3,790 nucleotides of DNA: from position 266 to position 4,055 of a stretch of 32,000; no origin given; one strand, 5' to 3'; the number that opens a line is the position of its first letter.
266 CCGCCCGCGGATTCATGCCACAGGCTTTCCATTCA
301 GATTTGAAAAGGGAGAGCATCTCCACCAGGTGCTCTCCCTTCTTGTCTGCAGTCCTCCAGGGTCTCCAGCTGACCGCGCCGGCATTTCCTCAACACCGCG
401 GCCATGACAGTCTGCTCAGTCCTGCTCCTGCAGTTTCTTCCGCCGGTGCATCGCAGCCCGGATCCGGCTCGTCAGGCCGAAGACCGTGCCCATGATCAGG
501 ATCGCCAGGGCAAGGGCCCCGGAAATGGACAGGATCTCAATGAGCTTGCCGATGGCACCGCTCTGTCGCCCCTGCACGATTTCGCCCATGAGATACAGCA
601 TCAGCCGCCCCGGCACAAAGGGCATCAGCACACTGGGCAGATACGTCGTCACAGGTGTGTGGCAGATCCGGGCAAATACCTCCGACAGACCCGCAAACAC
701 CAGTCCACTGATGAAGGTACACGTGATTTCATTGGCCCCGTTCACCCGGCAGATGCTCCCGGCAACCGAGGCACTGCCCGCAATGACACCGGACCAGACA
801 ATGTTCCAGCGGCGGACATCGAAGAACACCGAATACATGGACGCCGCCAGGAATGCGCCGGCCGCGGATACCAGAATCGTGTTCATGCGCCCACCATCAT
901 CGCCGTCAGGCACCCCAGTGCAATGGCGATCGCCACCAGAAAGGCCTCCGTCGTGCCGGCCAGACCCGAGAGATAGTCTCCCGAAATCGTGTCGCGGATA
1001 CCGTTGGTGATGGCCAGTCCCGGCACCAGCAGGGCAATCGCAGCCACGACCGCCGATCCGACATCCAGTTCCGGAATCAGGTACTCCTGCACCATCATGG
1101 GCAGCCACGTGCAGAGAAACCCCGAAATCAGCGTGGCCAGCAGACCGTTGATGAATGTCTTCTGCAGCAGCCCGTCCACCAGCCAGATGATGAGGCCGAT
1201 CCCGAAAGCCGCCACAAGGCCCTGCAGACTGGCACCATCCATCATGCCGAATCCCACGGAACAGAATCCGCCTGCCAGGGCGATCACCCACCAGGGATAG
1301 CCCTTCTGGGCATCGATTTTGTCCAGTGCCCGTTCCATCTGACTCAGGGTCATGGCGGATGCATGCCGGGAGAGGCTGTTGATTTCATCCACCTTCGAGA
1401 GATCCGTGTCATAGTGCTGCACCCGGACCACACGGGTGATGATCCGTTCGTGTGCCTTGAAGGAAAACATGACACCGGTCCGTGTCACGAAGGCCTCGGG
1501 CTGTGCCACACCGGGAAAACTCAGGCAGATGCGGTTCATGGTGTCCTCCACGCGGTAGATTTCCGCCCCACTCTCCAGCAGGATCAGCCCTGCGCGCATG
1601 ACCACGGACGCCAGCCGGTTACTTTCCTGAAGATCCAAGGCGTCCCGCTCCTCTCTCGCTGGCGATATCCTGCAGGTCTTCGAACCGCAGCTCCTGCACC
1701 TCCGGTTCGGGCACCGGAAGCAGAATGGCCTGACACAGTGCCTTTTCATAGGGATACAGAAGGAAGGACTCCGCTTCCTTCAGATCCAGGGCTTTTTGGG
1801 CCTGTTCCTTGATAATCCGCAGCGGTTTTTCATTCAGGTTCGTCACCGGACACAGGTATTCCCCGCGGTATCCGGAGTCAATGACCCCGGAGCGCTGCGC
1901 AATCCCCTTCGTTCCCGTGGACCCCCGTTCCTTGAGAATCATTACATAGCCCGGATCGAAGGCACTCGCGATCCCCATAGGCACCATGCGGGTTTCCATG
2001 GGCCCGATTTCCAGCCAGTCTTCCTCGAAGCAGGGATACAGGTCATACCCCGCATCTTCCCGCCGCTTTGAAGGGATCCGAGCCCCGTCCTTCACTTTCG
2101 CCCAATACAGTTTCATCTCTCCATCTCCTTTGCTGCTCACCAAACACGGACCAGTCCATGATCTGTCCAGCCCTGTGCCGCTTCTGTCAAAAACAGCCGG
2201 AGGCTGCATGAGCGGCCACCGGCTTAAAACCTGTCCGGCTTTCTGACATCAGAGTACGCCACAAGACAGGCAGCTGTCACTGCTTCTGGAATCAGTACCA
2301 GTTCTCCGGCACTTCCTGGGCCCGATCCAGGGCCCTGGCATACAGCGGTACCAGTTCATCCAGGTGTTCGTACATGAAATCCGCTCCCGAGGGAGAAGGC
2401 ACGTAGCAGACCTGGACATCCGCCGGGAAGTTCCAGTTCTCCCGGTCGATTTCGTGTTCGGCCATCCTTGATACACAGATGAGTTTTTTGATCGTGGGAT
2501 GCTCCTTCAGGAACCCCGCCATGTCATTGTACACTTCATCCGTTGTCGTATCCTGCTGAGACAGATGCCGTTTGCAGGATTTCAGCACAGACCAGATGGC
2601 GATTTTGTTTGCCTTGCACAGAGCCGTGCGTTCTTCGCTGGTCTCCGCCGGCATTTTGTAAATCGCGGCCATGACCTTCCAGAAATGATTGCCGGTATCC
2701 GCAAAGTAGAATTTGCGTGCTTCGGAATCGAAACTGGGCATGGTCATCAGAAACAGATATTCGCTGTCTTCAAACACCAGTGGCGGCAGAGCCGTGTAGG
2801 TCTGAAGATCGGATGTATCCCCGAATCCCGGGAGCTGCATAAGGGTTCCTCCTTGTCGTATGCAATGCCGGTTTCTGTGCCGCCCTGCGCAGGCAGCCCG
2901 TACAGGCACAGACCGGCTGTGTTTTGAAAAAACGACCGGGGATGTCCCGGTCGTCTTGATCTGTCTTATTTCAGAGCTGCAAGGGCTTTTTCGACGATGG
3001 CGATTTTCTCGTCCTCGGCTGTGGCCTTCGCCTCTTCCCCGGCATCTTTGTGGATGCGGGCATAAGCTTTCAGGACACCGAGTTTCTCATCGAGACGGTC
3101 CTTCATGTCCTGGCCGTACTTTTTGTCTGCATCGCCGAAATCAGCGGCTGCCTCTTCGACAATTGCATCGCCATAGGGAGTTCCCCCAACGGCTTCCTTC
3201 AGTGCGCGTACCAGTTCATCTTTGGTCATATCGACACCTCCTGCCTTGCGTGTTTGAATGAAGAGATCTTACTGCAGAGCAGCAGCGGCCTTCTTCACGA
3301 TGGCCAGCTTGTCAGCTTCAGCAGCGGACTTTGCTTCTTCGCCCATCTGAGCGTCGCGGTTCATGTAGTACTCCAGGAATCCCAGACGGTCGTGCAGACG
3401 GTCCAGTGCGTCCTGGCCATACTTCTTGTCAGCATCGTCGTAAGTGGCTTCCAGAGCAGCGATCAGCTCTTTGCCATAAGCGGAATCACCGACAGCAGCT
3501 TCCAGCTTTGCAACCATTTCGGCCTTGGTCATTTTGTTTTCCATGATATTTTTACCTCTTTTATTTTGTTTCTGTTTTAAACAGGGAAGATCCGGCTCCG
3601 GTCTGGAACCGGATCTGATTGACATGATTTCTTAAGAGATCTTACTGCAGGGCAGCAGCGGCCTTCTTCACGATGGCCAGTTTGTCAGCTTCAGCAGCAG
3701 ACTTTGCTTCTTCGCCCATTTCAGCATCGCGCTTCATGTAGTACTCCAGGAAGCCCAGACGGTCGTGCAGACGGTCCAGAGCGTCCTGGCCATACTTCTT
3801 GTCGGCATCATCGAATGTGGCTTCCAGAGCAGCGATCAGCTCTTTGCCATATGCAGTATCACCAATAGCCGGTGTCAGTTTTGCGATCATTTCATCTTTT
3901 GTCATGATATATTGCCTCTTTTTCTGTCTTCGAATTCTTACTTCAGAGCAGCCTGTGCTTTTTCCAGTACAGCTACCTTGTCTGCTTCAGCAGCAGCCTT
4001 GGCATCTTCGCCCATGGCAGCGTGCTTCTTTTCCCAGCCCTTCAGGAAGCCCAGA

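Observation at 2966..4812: Six-gene tandem array of an unrecognised 87-91 aa helical protein family directly downstream of yhaM-rimO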

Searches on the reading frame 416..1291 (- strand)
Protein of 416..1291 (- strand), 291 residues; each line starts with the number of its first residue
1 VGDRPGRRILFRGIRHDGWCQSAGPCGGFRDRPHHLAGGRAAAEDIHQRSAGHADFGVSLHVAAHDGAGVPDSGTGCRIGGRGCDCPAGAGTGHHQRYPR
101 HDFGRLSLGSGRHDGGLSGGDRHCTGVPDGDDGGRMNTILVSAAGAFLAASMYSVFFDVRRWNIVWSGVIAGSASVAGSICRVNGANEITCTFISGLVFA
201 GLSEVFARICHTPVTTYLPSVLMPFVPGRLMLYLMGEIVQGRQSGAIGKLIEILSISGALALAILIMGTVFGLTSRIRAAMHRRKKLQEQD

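Call 23: search_protein_families(library=pfam, proteins=[window:416-1291:-], max_evalue=0.00001)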
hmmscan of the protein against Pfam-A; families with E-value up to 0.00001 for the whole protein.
window:416-1291:- (291 aa): 1 family
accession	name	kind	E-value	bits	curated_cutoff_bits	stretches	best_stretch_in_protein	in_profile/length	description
PF12821.13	ThrE_2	-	1.4e-18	67.8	27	1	144-268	3-127/129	Threonine/Serine exporter, ThrE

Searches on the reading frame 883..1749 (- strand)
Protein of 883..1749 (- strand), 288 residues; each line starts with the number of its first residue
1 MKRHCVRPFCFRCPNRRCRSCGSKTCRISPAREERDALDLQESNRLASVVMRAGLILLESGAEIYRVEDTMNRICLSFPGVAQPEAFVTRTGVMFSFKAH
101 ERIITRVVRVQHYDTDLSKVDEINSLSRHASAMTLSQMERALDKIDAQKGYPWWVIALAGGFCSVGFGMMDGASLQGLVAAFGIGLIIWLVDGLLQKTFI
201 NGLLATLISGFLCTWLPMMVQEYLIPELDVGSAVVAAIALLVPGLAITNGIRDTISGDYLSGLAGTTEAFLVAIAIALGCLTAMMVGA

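Call 23: search_protein_families(library=pfam, proteins=[window:883-1749:-], max_evalue=0.00001)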
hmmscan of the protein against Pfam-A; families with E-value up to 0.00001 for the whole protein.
window:883-1749:- (288 aa): 2 families
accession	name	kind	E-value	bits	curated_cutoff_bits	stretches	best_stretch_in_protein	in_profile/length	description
PF06738.18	ThrE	-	5.4e-60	203.3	26.3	1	49-286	2-240/241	Putative threonine/serine exporter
PF12821.13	ThrE_2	-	6.1e-08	33.4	27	1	162-284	7-127/129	Threonine/Serine exporter, ThrE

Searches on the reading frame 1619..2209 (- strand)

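Call 23: search_protein_families(library=pfam, proteins=[window:1619-2209:-], max_evalue=0.00001)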
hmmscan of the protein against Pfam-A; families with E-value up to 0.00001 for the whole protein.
window:1619-2209:- (196 aa): 1 family
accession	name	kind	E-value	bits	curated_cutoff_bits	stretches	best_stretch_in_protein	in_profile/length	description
PF00692.24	dUTPase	-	1.8e-09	37.9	22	1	45-134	6-92/129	dUTPase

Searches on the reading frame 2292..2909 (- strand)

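Call 23: search_protein_families(library=pfam, proteins=[window:2292-2909:-], max_evalue=0.00001)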
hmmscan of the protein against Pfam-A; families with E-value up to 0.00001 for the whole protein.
window:2292-2909:- (205 aa): 0 families

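Call 57: search_protein_families(library=ncbifam, proteins=[window:2292-2840:-], max_evalue=0.00001)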
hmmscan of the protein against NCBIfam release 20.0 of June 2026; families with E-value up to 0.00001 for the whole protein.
window:2292-2840:- (182 aa): 1 family
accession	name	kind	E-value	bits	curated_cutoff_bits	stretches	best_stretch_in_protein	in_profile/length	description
TIGR04274.1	hypoxanDNAglyco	equivalog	6.8e-24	84.7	80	1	18-155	2-139/150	DNA-deoxyinosine glycosylase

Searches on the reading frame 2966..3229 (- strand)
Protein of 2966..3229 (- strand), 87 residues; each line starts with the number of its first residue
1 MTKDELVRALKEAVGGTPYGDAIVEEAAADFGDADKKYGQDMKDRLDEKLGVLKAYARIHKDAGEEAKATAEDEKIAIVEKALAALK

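Call 3: search_protein_families(library=pfam, proteins=[window:2966-3229:-], max_evalue=10)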
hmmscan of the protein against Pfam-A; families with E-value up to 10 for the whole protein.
window:2966-3229:- (87 aa): 0 families

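Call 4: search_protein_families(library=ncbifam, proteins=[window:2966-3229:-], max_evalue=10)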
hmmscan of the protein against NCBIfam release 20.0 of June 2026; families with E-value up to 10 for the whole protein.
window:2966-3229:- (87 aa): 2 families
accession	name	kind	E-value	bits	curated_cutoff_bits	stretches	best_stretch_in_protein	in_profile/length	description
NF045479.1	FRAT_87_prot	subfamily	5.4e-38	129.3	50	1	2-87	1-86/86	FRAT-87 protein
TIGR03314.1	Se_ssnA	subfamily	0.069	12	455.5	1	4-54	203-253/441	putative selenium metabolism protein SsnA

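Call 7: search_protein_families(library=phrogs, proteins=[window:2966-3229:-], max_evalue=1)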
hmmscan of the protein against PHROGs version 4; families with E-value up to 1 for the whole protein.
window:2966-3229:- (87 aa): 1 family
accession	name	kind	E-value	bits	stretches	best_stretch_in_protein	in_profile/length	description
phrog_29753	-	unknown function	0.19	11.8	1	7-79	42-112/374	-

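Call 8: search_protein_families(library=padloc, proteins=[window:2966-3229:-], max_evalue=1)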
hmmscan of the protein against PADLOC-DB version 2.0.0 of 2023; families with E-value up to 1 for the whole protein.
window:2966-3229:- (87 aa): 0 families

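Call 74: predict_structure(alignment_id=A4)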
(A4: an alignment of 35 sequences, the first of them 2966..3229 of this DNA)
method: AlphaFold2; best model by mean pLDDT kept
length: 87 residues; sequences in the alignment: 35
mean_pLDDT: 97.3   pTM: 0.87
mean pLDDT of the five models: 97.3, 97.2, 96.9, 96.8, 94.0
residues with pLDDT >= 90: 86; 70-90: 1; 50-70: 0; < 50: 0
segments of 3 or more residues with pLDDT < 50: none
pLDDT, mean of each block of 10 residues (from residue 1): 97 98 98 92 97 99 98 99 97
secondary structure, 60 per line:
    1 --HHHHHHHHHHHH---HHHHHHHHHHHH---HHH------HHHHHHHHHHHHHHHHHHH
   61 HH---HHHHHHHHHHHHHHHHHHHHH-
elements in order: H3-14 H18-29 H42-62 H66-86

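Call 77: fold_search(model_id=the predicted structure, library=pdb)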
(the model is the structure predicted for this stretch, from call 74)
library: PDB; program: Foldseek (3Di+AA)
matches with E <= 10: 180; with E <= 0.001: 0
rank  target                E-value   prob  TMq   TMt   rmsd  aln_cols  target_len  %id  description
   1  8xje_D                3.0e-01  0.99  0.59  0.42   4.1        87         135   20  Crystal structure of the YqeY protein from Campylobacter jejuni (released 2024-05-22)
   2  8xje_A                3.1e-01  0.99  0.61  0.40   4.1        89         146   19  Crystal structure of the YqeY protein from Campylobacter jejuni (released 2024-05-22)
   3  3t9j                  4.3e-01  0.54  0.39  0.26  14.1       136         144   15  Crystal structure HP-NAP from strain YS39 in apo form (released 2012-02-08)
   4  8xje_C                7.9e-01  0.92  0.63  0.42   4.3        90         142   20  Crystal structure of the YqeY protein from Campylobacter jejuni (released 2024-05-22)
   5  1yvw_A                9.3e-01  0.90  0.52  0.49   7.4        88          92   14  Crystal structure of Phosphoribosyl-ATP pyrophosphohydrolase from Bacillus cereus. NESGC target BcR13. (released 2005-03-01)
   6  8xje_B                9.8e-01  0.90  0.62  0.40   4.2        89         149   19  Crystal structure of the YqeY protein from Campylobacter jejuni (released 2024-05-22)
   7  4evb                  1.1e+00  0.35  0.39  0.26  11.9       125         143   15  Crystal Structure HP-NAP from strain YS39 zinc soaked (20mM) (released 2012-06-27)
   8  4evd                  1.2e+00  0.28  0.35  0.24  11.2       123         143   18  Crystal Structure HP-NAP from strain YS29 cadmium loaded (Cocrystallization 50mM) (released 2012-06-27)
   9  2c41_J                1.3e+00  0.51  0.43  0.27   9.9       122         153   11  X-ray structure of Dps from Thermosynechococcus elongatus (released 2006-10-11)
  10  4eve                  1.3e+00  0.44  0.44  0.28  13.5       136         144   16  Crystal Structure HP-NAP from strain YS29 in apo form (released 2012-06-27)
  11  2c41_F                1.4e+00  0.72  0.50  0.29  10.6       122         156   11  X-ray structure of Dps from Thermosynechococcus elongatus (released 2006-10-11)
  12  2c41_C                1.7e+00  0.66  0.50  0.29  10.6       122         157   11  X-ray structure of Dps from Thermosynechococcus elongatus (released 2006-10-11)
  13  9qqr_E                1.8e+00  0.44  0.47  0.07  18.0        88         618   16  S.aureus ClpC decameric resting state (released 2025-07-30)
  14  9bon_A                1.8e+00  0.38  0.43  0.08   8.8        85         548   15  Crystal structure of glucosyltransferase (GTD) domain of TpeL (released 2024-08-07)
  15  5t1o_MODEL_1_B        1.8e+00  0.33  0.47  0.20   7.2       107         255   16  Solution-state NMR and SAXS structural ensemble of NPr (1-85) in complex with EIN-Ntr (170-424) (released 2016-11-16)
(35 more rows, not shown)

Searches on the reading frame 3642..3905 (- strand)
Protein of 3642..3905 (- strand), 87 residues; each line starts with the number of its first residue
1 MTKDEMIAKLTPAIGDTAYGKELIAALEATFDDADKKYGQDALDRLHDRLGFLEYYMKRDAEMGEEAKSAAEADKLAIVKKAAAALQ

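Call 3: search_protein_families(library=pfam, proteins=[window:3642-3905:-], max_evalue=10)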
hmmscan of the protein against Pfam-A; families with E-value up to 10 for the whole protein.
window:3642-3905:- (87 aa): 0 families

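Call 4: search_protein_families(library=ncbifam, proteins=[window:3642-3905:-], max_evalue=10)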
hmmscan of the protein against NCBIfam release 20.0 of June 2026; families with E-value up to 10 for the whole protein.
window:3642-3905:- (87 aa): 1 family
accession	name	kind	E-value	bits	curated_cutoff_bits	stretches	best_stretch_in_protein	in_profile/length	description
NF045479.1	FRAT_87_prot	subfamily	9.2e-36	122.1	50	1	2-87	1-86/86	FRAT-87 protein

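Call 7: search_protein_families(library=phrogs, proteins=[window:3642-3905:-], max_evalue=1)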
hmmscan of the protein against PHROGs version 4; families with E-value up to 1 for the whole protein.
window:3642-3905:- (87 aa): 2 families
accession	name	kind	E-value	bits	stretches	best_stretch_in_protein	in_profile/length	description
phrog_31394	-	unknown function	0.14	13.6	0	45-72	39-66/108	-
phrog_14643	-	unknown function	0.23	13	1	40-86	42-88/103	-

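Call 8: search_protein_families(library=padloc, proteins=[window:3642-3905:-], max_evalue=1)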
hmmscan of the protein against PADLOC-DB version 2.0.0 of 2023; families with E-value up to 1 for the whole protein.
window:3642-3905:- (87 aa): 0 families
